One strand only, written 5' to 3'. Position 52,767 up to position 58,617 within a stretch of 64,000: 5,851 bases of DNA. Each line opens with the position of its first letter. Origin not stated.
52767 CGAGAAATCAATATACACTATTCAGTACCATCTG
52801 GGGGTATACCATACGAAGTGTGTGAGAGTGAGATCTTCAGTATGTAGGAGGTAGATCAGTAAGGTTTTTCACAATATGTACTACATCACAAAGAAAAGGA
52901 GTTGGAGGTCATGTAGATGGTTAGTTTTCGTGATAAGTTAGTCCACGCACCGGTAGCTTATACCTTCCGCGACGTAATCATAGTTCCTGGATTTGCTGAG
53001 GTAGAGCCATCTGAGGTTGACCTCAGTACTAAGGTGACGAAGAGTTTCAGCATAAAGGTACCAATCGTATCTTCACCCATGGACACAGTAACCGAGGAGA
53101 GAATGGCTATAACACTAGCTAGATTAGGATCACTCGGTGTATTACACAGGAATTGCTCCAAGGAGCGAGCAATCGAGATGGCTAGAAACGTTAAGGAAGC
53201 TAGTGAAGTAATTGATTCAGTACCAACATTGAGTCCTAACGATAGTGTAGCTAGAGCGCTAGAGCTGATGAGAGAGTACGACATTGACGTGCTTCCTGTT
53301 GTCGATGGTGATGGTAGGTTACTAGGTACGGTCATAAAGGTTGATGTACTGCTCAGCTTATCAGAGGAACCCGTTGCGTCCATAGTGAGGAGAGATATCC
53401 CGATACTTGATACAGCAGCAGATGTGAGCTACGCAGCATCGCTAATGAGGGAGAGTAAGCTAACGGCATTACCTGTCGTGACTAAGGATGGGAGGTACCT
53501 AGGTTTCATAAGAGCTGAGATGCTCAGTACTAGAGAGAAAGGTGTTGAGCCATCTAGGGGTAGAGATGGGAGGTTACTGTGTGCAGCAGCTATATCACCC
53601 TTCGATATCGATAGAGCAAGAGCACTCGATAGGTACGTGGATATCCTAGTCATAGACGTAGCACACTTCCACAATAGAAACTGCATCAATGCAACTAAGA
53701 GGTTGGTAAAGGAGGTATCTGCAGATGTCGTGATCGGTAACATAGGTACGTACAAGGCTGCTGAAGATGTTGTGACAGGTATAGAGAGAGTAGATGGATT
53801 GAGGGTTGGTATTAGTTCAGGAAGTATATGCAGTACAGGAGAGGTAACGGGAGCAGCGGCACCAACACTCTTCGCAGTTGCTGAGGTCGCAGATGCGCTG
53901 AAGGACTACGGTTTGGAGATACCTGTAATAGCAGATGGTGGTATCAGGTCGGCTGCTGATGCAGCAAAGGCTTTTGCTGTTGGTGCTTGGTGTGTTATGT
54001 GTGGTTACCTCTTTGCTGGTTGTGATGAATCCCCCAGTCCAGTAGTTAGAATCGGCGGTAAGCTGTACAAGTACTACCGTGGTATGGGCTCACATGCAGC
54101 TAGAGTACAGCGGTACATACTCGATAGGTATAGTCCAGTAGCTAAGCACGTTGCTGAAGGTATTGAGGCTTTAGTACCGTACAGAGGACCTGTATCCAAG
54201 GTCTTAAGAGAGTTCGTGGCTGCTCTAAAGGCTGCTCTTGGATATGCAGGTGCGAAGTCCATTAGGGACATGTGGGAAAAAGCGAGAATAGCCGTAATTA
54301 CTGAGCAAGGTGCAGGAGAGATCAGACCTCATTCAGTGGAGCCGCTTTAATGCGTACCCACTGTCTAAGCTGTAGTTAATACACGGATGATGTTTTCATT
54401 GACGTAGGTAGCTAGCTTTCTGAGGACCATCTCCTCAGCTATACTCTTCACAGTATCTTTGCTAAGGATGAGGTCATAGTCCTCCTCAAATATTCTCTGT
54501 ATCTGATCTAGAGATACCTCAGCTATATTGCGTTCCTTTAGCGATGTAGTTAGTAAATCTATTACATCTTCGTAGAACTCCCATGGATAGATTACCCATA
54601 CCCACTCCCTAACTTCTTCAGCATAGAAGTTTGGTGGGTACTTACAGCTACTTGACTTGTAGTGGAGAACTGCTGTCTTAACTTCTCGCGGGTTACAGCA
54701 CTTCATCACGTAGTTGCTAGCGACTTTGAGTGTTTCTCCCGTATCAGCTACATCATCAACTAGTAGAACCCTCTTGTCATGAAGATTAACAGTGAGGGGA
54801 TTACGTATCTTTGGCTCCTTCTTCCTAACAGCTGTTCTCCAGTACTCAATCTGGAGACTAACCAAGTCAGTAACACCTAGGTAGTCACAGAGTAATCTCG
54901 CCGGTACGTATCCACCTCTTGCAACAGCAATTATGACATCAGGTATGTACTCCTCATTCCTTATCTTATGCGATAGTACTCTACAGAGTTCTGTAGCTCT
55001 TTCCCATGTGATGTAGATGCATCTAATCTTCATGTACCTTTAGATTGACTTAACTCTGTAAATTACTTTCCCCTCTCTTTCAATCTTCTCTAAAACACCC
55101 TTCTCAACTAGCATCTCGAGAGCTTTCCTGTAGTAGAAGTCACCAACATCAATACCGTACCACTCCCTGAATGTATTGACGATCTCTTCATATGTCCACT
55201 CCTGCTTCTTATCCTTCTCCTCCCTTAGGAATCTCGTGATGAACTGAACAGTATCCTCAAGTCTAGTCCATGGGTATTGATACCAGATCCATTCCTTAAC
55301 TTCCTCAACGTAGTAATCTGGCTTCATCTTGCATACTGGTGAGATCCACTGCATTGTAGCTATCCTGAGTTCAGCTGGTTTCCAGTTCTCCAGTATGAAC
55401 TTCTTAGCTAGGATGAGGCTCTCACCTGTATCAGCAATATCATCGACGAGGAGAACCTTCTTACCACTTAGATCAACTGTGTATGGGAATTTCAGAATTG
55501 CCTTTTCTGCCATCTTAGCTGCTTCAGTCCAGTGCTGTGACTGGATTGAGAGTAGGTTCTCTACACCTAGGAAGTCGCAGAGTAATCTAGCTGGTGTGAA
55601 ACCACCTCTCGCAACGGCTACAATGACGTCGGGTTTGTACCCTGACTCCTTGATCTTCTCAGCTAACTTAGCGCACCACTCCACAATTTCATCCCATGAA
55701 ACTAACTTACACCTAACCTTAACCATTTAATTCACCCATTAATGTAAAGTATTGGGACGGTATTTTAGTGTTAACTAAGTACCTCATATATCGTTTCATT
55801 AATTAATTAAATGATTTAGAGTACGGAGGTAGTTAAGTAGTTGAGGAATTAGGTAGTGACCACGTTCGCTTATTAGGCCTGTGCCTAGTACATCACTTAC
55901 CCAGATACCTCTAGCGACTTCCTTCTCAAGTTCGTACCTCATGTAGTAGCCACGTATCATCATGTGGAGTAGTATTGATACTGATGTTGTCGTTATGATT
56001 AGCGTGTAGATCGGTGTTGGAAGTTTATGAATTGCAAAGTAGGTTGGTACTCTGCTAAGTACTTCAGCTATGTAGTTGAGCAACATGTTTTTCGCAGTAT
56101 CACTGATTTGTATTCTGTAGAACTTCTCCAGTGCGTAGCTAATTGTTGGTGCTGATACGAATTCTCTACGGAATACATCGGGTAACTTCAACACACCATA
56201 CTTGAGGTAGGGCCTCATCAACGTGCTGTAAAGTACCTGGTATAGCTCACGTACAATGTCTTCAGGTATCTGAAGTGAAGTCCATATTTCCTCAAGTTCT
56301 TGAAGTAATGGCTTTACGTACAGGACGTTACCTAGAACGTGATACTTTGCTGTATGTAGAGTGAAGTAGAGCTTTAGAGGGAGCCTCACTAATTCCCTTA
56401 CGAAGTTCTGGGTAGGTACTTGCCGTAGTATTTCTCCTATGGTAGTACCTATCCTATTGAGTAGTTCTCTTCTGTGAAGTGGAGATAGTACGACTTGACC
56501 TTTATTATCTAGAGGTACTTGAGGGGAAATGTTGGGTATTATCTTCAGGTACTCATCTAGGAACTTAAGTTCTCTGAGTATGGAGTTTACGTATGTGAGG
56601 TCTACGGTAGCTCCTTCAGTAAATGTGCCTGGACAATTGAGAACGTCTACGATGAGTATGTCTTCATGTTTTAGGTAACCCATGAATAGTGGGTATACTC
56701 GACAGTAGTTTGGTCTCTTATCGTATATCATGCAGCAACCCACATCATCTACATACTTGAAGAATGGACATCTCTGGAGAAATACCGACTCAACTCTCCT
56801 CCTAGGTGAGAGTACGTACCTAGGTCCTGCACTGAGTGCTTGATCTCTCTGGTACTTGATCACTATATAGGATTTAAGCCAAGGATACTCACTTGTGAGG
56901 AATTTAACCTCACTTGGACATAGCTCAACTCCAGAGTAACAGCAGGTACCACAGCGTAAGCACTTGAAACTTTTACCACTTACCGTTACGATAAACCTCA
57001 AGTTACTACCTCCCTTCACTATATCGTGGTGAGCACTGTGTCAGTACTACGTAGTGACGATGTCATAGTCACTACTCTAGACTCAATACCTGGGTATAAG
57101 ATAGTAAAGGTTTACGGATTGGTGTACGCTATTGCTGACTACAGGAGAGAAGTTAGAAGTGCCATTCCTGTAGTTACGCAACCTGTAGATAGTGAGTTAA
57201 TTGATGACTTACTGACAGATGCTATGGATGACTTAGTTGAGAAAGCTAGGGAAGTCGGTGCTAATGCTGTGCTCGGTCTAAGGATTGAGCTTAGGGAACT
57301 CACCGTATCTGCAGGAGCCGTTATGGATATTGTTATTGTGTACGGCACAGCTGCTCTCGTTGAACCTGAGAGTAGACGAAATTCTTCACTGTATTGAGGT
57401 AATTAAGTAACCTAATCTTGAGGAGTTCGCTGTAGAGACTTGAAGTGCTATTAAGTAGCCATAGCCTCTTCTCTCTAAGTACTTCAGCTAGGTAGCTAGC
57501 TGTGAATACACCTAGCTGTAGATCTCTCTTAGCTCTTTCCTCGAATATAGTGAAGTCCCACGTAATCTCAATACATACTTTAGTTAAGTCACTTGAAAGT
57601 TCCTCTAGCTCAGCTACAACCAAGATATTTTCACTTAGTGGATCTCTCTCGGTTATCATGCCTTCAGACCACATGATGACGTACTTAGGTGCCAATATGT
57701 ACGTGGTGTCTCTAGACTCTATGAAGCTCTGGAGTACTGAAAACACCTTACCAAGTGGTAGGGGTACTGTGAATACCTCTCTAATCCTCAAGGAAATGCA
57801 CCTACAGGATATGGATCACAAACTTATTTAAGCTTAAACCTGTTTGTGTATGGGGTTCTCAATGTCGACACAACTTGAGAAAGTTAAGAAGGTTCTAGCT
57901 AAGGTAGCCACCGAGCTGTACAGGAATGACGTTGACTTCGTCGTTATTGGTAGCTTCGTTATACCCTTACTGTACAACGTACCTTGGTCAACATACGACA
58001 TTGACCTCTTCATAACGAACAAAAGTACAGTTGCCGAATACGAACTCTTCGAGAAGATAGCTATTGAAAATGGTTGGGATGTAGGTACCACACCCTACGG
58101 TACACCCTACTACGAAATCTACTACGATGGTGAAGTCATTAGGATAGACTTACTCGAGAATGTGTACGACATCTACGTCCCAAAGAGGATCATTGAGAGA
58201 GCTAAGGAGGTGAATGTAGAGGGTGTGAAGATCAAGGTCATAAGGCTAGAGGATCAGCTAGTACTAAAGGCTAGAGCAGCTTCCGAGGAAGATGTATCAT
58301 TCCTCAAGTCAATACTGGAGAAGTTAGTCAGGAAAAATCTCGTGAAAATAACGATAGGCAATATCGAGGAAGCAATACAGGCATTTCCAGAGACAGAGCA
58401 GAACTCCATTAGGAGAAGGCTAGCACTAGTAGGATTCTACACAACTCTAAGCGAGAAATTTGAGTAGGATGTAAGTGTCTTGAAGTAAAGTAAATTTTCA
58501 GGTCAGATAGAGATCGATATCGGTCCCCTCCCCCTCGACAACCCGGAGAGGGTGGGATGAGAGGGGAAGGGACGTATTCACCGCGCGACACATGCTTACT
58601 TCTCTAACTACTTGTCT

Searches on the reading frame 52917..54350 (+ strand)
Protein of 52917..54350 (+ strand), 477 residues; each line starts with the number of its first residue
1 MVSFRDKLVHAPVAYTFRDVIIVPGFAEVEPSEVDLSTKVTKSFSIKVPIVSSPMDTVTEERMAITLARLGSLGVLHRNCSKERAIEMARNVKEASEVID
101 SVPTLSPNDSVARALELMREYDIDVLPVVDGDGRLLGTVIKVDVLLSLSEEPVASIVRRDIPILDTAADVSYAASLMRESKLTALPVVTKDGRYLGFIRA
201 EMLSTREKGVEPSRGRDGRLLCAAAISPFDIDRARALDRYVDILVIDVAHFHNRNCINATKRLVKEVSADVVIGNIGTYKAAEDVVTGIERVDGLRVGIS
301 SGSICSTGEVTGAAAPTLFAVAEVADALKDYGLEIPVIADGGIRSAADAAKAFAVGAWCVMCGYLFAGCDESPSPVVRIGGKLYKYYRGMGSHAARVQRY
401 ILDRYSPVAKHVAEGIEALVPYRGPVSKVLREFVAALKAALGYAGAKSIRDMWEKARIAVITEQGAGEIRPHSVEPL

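Call 25: search_protein_families(library=pfam, proteins=[window:52917-54350:+], max_evalue=0.001)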
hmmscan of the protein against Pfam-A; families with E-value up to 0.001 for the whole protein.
window:52917-54350:+ (477 aa): 7 families
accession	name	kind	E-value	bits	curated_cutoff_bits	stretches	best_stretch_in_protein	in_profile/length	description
PF00478.31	IMPDH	-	1.4e-106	356.8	25.6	1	14-472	1-345/345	IMP dehydrogenase / GMP reductase domain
PF00571.33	CBS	-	3.4e-21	75.7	24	2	99-148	6-55/57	CBS domain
PF03060.21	NMO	-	8.9e-11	42.2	28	1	315-376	179-235/331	Nitronate monooxygenase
PF01070.24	FMN_dh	-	5.4e-09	36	24.9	1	313-364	255-303/350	FMN-dependent dehydrogenase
PF01645.23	Glu_synthase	-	4.2e-06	26.6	20.4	1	260-363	204-304/369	Conserved region in glutamate synthase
PF05239.21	PRC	-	0.00084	19.7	21.2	0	121-158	7-42/78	PRC-barrel domain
PF01180.27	DHO_dh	-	0.00093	18.9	27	0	294-363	198-269/291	Dihydroorotate dehydrogenase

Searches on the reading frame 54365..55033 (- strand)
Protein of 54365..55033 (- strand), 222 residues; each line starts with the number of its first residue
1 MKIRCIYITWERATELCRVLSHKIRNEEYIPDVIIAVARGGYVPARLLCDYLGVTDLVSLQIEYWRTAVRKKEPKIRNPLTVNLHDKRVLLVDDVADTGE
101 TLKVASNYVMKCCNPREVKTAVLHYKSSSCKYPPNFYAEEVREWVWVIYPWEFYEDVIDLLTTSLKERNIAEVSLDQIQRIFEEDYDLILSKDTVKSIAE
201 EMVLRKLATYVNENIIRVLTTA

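Call 25: search_protein_families(library=pfam, proteins=[window:54365-55033:-], max_evalue=0.001)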
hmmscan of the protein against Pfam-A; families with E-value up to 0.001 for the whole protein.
window:54365-55033:- (222 aa): 1 family
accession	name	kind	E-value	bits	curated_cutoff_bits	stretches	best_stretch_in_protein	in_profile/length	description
PF00156.33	Pribosyltran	-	3.8e-20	72.2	26.3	1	13-148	11-150/158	Phosphoribosyl transferase domain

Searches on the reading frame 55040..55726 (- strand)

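Call 25: search_protein_families(library=pfam, proteins=[window:55040-55726:-], max_evalue=0.001)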
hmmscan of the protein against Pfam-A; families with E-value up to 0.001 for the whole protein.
window:55040-55726:- (228 aa): 1 family
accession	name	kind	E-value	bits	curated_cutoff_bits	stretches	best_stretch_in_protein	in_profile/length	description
PF00156.33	Pribosyltran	-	6.5e-20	71.5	26.3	1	10-148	1-148/158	Phosphoribosyl transferase domain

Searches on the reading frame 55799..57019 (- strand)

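Call 26: search_protein_families(library=pfam, proteins=[window:55799-57019:-], max_evalue=0.001)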
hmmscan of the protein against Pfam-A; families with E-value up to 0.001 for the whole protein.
window:55799-57019:- (406 aa): 1 family
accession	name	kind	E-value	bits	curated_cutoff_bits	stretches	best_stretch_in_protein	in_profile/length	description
PF03692.20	CxxCxxCC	-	5e-07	30.8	23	1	19-112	1-72/85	Putative zinc- or iron-chelating domain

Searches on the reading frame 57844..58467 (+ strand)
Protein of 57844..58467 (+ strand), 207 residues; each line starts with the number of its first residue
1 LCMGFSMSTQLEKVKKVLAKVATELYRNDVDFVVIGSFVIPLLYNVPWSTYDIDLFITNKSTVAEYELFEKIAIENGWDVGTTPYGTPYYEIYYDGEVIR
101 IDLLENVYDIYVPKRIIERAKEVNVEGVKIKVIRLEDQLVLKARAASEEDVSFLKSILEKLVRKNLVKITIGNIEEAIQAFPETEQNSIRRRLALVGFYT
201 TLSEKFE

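Call 26: search_protein_families(library=pfam, proteins=[window:57844-58467:+], max_evalue=0.001)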
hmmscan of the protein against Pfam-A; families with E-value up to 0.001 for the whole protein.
window:57844-58467:+ (207 aa): 2 families
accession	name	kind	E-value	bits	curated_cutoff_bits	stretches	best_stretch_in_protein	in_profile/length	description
PF09970.15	DUF2204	-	4.8e-57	193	20.3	1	16-193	3-179/181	Nucleotidyl transferase of unknown function (DUF2204)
PF19502.5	DUF6036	-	3.1e-06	27.5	23.6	1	14-170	6-132/164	Nucleotidyltransferase of unknown function (DUF6036)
